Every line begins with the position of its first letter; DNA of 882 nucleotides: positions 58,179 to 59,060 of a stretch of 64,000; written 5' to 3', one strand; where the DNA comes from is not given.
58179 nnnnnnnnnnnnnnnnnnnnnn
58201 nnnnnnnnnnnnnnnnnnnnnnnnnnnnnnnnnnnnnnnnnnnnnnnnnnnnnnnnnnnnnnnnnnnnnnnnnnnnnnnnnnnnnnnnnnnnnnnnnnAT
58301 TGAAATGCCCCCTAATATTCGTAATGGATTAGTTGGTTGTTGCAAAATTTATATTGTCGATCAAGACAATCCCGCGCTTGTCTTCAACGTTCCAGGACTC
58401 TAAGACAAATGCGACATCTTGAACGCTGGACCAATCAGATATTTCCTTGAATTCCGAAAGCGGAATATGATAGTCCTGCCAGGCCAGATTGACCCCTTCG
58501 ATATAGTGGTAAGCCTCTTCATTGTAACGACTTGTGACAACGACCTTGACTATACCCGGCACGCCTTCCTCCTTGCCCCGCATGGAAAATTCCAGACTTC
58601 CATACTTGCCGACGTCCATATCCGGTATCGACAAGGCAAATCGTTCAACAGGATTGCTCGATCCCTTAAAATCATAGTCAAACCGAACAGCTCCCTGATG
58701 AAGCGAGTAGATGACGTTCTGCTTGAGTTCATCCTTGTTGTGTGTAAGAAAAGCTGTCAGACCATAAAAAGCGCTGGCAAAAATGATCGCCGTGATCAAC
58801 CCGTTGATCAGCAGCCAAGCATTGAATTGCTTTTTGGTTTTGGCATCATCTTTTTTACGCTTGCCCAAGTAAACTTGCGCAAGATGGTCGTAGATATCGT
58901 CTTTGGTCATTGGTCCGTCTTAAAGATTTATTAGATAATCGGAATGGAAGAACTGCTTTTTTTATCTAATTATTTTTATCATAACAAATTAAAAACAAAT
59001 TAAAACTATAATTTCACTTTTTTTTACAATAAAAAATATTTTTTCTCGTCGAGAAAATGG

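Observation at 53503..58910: Co-oriented five-gene accessory cluster of unrelated-looking novel proteins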

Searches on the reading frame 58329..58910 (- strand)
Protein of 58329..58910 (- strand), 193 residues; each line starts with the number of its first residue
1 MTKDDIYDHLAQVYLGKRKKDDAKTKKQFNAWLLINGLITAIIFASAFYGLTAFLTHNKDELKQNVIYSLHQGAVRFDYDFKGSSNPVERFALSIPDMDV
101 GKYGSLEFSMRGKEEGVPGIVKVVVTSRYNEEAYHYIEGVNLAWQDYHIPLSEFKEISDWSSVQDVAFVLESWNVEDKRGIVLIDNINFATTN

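Call 4: search_protein_families(library=pfam, proteins=[window:58329-58910:-], max_evalue=0.1)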
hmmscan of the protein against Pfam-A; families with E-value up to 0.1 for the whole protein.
window:58329-58910:- (193 aa): 0 families

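Call 5: search_protein_families(library=ncbifam, proteins=[window:58329-58910:-], max_evalue=0.1)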
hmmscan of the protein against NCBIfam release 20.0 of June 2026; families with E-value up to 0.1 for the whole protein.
window:58329-58910:- (193 aa): 0 families

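Call 21: find_homologous_proteins(query=window:58329-58910:-, max_evalue=0.001)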
Query window:58329-58910:- (193 aa): 455 proteins with E <= 0.001 among 515 candidates; the best 120 are listed.
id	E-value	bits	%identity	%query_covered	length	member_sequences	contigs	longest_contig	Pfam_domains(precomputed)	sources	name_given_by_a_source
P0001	7.8e-123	425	97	100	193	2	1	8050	-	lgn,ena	-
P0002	8.1e-104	363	82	100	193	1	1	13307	-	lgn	-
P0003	9.2e-102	356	80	100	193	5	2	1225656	-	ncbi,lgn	ncbi:MAG: hypothetical protein AB7S78_11825 [Candidatus Omnitrophota bacterium]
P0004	2.3e-97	342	75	100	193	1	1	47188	-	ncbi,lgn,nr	ncbi:MAG: hypothetical protein KBD53_04585 [Candidatus Omnitrophica bacterium]|nr:hypothetical prote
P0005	5.3e-94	331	75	100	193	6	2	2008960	-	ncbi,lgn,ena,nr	ncbi:MAG: hypothetical protein H6756_07935 [Candidatus Omnitrophica bacterium]|nr:hypothetical prote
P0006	8.7e-94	330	73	100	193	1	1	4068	-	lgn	-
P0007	1.2e-89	317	74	97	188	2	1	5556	-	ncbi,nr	ncbi:MAG: hypothetical protein K8I00_04835, partial [Candidatus Omnitrophica bacterium]|nr:hypotheti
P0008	2.0e-83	296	65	99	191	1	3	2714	-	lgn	-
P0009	4.8e-81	289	66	99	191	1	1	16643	-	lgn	-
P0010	1.6e-78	280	64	99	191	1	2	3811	-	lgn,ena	-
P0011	3.2e-78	279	62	99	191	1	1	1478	-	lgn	-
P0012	4.5e-78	279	64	99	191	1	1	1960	-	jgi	jgi:hypothetical protein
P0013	4.9e-78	279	62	99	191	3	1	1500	-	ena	-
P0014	1.2e-77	278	62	98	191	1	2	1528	-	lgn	-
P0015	1.6e-77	277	62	99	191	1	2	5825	-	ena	-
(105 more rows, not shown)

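Call 30: predict_structure(alignment_id=A1)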
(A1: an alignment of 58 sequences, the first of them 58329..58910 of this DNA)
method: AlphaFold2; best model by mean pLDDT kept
length: 193 residues; sequences in the alignment: 58
mean_pLDDT: 83.7   pTM: 0.63
mean pLDDT of the five models: 83.7, 83.4, 83.3, 82.3, 81.3
residues with pLDDT >= 90: 90; 70-90: 69; 50-70: 33; < 50: 1
segments of 3 or more residues with pLDDT < 50: none
pLDDT, mean of each block of 10 residues (from residue 1): 68 61 72 91 90 72 66 83 80 91 93 83 95 94 92 94 95 85 92 66
secondary structure, 60 per line:
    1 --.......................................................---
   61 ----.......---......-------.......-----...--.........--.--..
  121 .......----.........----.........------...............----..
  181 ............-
elements in order: H3-57 E65-71 E75-80 E88-94 E105-113 E119-127 E132-140 E145-150 E163-171 E179-192

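Call 32: fold_search(model_id=the predicted structure, library=pdb)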
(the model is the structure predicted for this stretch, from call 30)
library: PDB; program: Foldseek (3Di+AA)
matches with E <= 10: 1559; with E <= 0.001: 82
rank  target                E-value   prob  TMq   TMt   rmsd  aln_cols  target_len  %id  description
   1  1v0a                  2.0e-08  1.00  0.43  0.48  10.5       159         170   16  Family 11 Carbohydrate-Binding Module of cellulosomal cellulase Lic26A-Cel5E of Clostridium thermocellum (released 2005-01-12)
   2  6r3m_A                6.7e-08  1.00  0.46  0.51   9.9       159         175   17  Family 11 Carbohydrate-Binding Module from Clostridium thermocellum in complex with beta-1,3-1,4-mixed-linked tetrasac (released 2020-02-05)
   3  4bq3_C                4.2e-06  1.00  0.44  0.12   9.5       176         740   14  Structural analysis of an exo-beta-agarase (released 2013-08-14)
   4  4bq5_B                4.7e-06  1.00  0.47  0.13   8.8       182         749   15  Structural analysis of an exo-beta-agarase (released 2013-08-14)
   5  7t7y                  5.3e-06  1.00  0.47  0.58   6.2       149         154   13  The crystal structure of family 8 carbohydrate-binding module from Dictyostelium discoideum complexed with iodine atoms (released 2022-04-20)
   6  4bq5_A                6.4e-06  1.00  0.44  0.13   9.6       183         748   13  Structural analysis of an exo-beta-agarase (released 2013-08-14)
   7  4bq2_C                6.7e-06  1.00  0.46  0.13   8.9       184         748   14  Structural analysis of an exo-beta-agarase (released 2013-08-14)
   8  4bq3_B                7.6e-06  1.00  0.44  0.13   9.1       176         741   14  Structural analysis of an exo-beta-agarase (released 2013-08-14)
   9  4bq3_D                9.1e-06  1.00  0.45  0.13   9.0       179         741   13  Structural analysis of an exo-beta-agarase (released 2013-08-14)
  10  4bq2_D                1.1e-05  1.00  0.45  0.13   9.1       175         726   15  Structural analysis of an exo-beta-agarase (released 2013-08-14)
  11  4bq4_A                1.5e-05  1.00  0.44  0.13   9.1       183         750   14  Structural analysis of an exo-beta-agarase (released 2013-08-14)
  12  4bq3_A                1.7e-05  1.00  0.45  0.13   8.9       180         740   13  Structural analysis of an exo-beta-agarase (released 2013-08-14)
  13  5z6p_B                2.0e-05  1.00  0.45  0.15   7.7       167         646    6  The crystal structure of an agarase, AgWH50C (released 2019-01-02)
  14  6xj9_A                2.7e-05  1.00  0.47  0.15   5.7       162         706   10  Structure of PfGH50B (released 2020-09-16)
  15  1uww_A                2.7e-05  1.00  0.42  0.44   4.6       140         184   20  X-ray crystal structure of a non-crystalline cellulose specific carbohydrate-binding module: CBM28. (released 2004-05-13)
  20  2c24_A                4.6e-05  1.00  0.48  0.53   7.8       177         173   17  FAMILY 30 CARBOHYDRATE-BINDING MODULE OF CELLULOSOMAL CELLULASE CEL9D- CEL44B OF CLOSTRIDIUM THERMOCELLUM (released 2005-11-22)
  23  2c24_B                7.0e-05  1.00  0.48  0.52   7.9       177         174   18  FAMILY 30 CARBOHYDRATE-BINDING MODULE OF CELLULOSOMAL CELLULASE CEL9D- CEL44B OF CLOSTRIDIUM THERMOCELLUM (released 2005-11-22)
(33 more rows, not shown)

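Call 71: search_protein_families(library=padloc, proteins=[window:58329-58910:-], max_evalue=0.01)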
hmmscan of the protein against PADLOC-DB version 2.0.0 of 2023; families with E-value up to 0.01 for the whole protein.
window:58329-58910:- (193 aa): 0 families

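Call 72: search_protein_families(library=phrogs, proteins=[window:58329-58910:-], max_evalue=0.01)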
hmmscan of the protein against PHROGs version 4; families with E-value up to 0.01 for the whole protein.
window:58329-58910:- (193 aa): 0 families

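Call 81: search_protein_representatives(alignment_id=A1)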
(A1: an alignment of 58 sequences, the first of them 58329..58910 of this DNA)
Query: 58 sequences, 191 profile positions. Proteins with E-value up to 0.001 (for the whole library): 760; up to 1e-10: 290; up to 1e-30: 19. The best 150 are listed.
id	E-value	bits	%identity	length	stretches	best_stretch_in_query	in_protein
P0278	4.1e-73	261.4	-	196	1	1-191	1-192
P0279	6.3e-52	192.3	-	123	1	1-121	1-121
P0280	6.0e-47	176.1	-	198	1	1-189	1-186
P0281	1.0e-46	175.4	-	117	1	77-190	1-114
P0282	7.4e-43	162.8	-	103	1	98-190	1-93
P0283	9.9e-42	159.1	-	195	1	1-190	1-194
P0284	1.4e-41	158.6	-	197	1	1-190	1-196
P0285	9.3e-40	152.6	-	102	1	1-87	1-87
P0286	3.1e-39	151.0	-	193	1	3-190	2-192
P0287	6.6e-38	146.6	-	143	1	99-191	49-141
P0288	6.8e-35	136.8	-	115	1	19-116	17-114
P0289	1.6e-33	132.3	-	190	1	3-190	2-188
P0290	1.1e-32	129.6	-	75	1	117-190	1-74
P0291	3.7e-32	127.8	-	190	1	3-190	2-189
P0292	3.9e-32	127.8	-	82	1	1-71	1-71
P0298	1.7e-29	119.2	-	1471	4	75-189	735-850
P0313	1.2e-27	113.2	-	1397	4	76-190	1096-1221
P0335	1.9e-25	106.0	-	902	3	74-190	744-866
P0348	1.6e-24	103.0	-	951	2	74-190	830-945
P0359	5.5e-23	98.0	-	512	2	74-190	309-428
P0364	1.5e-22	96.5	-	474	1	69-189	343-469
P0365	4.1e-22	95.1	-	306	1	36-189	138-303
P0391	6.0e-18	81.5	-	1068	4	70-189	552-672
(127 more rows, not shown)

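Call 82: search_protein_families(library=pfam, proteins=[P0298, P0313, P0335, P0348, P0359, P0364, P0391, P0365], max_evalue=0.001)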
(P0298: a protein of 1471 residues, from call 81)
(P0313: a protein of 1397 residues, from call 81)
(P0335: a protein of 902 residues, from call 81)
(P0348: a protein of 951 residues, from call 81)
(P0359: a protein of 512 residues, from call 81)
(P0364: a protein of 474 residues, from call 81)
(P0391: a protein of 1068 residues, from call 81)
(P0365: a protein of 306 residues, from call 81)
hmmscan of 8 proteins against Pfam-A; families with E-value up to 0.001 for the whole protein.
P0298 (1471 aa): 12 families
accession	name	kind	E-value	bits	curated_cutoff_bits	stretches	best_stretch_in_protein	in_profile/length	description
PF21582.3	CBM30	-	5.5e-37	127.7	27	4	927-1014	75-166/170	Carbohydrate binding domain 30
PF03425.19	CBM_11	-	1e-23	84.7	27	3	858-1015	14-178/182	Carbohydrate binding domain (family 11)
PF18911.6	PKD_4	-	3e-19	69.3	27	1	1106-1179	4-77/85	PKD domain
PF00801.26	PKD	-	8.1e-11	42.2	23.5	1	1111-1175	6-70/80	PKD domain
PF18329.7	SGBP_B_XBD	-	2.6e-07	31.4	26.4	0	105-170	108-185/186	Surface glycan-binding protein B xyloglucan binding domain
PF13229.12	Beta_helix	-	3.1e-07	30.6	25.9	1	1254-1412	3-154/158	Right handed beta helix region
PF08547.18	CIA30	-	1.7e-06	28.6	24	0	68-137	53-120/157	Complex I intermediate-associated protein 30 (CIA30)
PF05048.19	NosD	-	1.7e-05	24.8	23.6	1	1336-1424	49-170/212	Periplasmic copper-binding protein (NosD)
PF18559.7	Exop_C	-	1.8e-05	25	26.1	0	274-307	100-135/155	Galactose-binding domain-like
PF03198.20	Glyco_hydro_72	-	4.7e-05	23.3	25.9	0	351-481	23-145/314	Glucanosyltransferase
PF02836.23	Glyco_hydro_2_C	-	4.7e-05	23.1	21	1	448-579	102-216/302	Glycosyl hydrolases family 2, TIM barrel domain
PF01095.25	Pectinesterase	-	0.00058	19.1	27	1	1200-1267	10-81/298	Pectinesterase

P0313 (1397 aa): 5 families
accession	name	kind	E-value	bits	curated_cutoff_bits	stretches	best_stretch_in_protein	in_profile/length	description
PF05048.19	NosD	-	1.8e-37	129.3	23.6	3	700-834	40-168/212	Periplasmic copper-binding protein (NosD)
PF13229.12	Beta_helix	-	5.8e-29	101.2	25.9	3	767-891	21-139/158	Right handed beta helix region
PF21582.3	CBM30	-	1.2e-20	74.6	27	2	1059-1193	6-146/170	Carbohydrate binding domain 30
PF03425.19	CBM_11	-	1.4e-20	74.6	27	2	41-177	14-141/182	Carbohydrate binding domain (family 11)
PF08547.18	CIA30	-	1.7e-09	38.4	24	1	45-173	3-120/157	Complex I intermediate-associated protein 30 (CIA30)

P0335 (902 aa): 1 family
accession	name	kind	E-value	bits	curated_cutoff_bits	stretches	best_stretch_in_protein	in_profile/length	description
PF01095.25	Pectinesterase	-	1.6e-05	24.3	27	1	38-123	13-97/298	Pectinesterase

P0348 (951 aa): 3 families
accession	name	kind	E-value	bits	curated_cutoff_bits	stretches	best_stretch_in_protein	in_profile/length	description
PF10091.15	Glycoamylase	-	3.4e-58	197.2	27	1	512-738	3-220/221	Putative glucoamylase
PF21582.3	CBM30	-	1.1e-08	35.7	27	1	112-186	66-138/170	Carbohydrate binding domain 30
PF03425.19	CBM_11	-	2.9e-06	27.9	27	1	782-915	14-141/182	Carbohydrate binding domain (family 11)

P0359 (512 aa): 0 families

P0364 (474 aa): 2 families
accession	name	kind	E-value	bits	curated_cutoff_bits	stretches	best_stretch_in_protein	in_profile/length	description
PF13487.12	HD_5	-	2.5e-17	63.6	27.2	1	106-231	21-149/170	HD domain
PF01966.28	HD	-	3.2e-17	63.3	22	1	100-220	2-115/116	HD domain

P0391 (1068 aa): 5 families
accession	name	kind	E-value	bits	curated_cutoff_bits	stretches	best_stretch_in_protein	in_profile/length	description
PF21582.3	CBM30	-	2.1e-18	67.3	27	1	432-495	77-152/170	Carbohydrate binding domain 30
PF03425.19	CBM_11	-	1.9e-11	44.8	27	0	361-483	15-137/182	Carbohydrate binding domain (family 11)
PF04151.21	PPC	-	8.4e-10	39.8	25.9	1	87-152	3-69/70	Bacterial pre-peptidase C-terminal domain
PF18559.7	Exop_C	-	4.7e-07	30.2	26.1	1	248-333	55-140/155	Galactose-binding domain-like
PF21253.3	Mann_GBD_bact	-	0.00023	21.8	27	0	869-919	1-46/143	Mannanase, galactose-binding domain-like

P0365 (306 aa): 2 families
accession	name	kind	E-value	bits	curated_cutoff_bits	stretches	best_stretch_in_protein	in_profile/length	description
PF13487.12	HD_5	-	3.9e-12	46.7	27.2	1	9-65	95-151/170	HD domain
PF01966.28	HD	-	6.9e-05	23.5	22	1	2-52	66-115/116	HD domain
